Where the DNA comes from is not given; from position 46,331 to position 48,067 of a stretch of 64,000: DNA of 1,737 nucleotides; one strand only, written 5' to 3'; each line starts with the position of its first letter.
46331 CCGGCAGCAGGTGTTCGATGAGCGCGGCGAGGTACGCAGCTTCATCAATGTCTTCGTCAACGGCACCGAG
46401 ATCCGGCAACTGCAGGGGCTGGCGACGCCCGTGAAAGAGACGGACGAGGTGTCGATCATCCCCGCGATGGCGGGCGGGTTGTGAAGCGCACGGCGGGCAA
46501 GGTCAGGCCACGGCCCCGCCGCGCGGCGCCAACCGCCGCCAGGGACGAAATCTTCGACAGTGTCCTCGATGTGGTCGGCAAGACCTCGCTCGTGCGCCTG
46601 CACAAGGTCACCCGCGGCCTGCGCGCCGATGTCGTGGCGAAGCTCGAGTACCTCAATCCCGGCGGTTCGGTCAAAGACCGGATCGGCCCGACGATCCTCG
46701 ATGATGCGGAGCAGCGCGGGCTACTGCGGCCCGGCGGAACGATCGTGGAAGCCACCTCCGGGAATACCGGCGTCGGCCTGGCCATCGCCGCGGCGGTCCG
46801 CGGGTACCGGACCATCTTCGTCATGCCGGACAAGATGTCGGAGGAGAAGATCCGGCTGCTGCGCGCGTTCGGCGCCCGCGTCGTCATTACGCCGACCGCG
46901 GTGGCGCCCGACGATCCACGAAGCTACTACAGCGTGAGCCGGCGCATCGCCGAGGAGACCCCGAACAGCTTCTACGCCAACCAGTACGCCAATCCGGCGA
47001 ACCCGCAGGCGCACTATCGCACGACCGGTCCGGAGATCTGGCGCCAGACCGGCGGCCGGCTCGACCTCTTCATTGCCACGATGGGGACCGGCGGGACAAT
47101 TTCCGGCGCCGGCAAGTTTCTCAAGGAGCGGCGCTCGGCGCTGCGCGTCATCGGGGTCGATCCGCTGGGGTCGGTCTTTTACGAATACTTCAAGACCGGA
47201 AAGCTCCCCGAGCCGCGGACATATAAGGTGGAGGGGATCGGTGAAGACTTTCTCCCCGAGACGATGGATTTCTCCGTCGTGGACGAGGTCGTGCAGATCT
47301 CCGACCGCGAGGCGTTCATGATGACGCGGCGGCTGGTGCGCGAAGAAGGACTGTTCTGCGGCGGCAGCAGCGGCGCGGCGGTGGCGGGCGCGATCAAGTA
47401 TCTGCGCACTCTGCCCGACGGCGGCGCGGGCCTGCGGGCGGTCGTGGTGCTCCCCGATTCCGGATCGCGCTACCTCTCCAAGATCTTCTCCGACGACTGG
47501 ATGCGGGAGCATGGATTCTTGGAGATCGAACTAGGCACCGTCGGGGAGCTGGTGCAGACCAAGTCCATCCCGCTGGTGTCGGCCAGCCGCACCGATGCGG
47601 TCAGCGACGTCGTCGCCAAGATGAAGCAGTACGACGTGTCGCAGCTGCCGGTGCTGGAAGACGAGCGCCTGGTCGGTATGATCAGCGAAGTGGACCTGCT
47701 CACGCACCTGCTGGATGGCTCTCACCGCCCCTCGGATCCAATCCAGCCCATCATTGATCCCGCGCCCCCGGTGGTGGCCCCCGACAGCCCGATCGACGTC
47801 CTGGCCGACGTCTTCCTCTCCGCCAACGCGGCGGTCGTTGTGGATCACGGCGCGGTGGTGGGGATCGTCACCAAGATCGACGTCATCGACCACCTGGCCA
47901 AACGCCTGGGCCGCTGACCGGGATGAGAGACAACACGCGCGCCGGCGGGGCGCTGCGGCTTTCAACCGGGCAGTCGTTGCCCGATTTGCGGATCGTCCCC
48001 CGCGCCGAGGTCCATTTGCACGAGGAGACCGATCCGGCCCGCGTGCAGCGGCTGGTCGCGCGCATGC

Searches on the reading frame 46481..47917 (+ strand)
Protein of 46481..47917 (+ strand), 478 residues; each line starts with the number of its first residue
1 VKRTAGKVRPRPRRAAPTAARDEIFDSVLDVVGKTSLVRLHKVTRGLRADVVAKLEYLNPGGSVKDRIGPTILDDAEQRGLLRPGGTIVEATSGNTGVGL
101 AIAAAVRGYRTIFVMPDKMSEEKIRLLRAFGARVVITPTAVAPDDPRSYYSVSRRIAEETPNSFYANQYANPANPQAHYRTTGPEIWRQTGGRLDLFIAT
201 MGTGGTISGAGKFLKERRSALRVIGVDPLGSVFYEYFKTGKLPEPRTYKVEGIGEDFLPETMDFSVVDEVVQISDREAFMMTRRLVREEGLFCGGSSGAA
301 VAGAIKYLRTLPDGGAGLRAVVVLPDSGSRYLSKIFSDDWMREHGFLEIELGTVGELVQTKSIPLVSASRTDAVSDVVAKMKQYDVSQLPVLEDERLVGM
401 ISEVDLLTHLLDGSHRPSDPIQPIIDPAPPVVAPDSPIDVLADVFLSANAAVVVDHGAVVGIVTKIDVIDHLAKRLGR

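Call 3: search_protein_families(library=pfam, proteins=[window:46481-47917:+], max_evalue=0.01)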
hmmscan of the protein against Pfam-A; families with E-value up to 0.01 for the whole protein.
window:46481-47917:+ (478 aa): 2 families
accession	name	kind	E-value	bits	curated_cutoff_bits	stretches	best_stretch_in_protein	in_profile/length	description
PF00291.31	PALP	-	3.4e-78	263.4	35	1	29-325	2-294/295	Pyridoxal-phosphate dependent enzyme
PF00571.33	CBS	-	1.7e-16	60.7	24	2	364-411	8-56/57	CBS domain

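Call 4: search_protein_families(library=ncbifam, proteins=[window:46481-47917:+], max_evalue=0.01)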
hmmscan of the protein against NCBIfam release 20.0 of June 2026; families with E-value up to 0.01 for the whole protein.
window:46481-47917:+ (478 aa): 42 families (the best 25 are shown)
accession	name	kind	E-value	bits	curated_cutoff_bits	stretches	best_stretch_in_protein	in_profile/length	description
TIGR01137.1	cysta_beta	equivalog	1.9e-152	508.1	510.25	1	25-473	2-457/457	cystathionine beta-synthase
NF053679.1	CysteaSynCapA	equivalog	5.7e-114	380.3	600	1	23-346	5-329/329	cysteate synthase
NF007989.0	PRK10717.1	equivalog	5.1e-112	374.2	387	1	23-346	3-327/334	cysteine synthase A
TIGR01136.1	cysKM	subfamily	9.4e-100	333.8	344.15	1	29-334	2-296/299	cysteine synthase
TIGR01139.1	cysK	equivalog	2.7e-96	322.4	350.95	1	30-334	3-295/298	cysteine synthase A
TIGR01138.1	cysM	equivalog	1.9e-81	273.8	394.2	1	28-334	2-287/290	cysteine synthase B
NF008735.0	PRK11761.1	equivalog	1.9e-78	263.7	413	1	26-334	4-291/296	cysteine synthase CysM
TIGR03945.1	PLP_SbnA_fam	equivalog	4.3e-76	255.9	349.95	1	29-341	2-304/304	2,3-diaminopropionate biosynthesis protein SbnA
NF052478.1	CystDsulMYC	equivalog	1.2e-33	117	600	1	50-347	38-336/354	L-cysteine desulfhydrase Cds1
NF005292.0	PRK06815.1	equivalog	4.6e-22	78.5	371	1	31-309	18-292/320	threonine/serine dehydratase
TIGR01127.1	ilvA_1Cterm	equivalog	4.7e-18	65.3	378.75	1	37-305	3-266/380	threonine ammonia-lyase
NF009130.0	PRK12483.1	subfamily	7.3e-17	61.1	801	1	24-232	27-225/521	threonine ammonia-lyase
NF006094.0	PRK08246.1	subfamily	3.8e-16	59.4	331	1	27-230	16-202/310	serine/threonine dehydratase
NF006674.0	PRK09224.1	subfamily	2.9e-14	52.7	577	1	27-231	18-212/508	threonine ammonia-lyase IlvA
NF005680.0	PRK07476.1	equivalog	8.9e-14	51.2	413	1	30-227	19-205/326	hydroxyectoine utilization dehydratase EutB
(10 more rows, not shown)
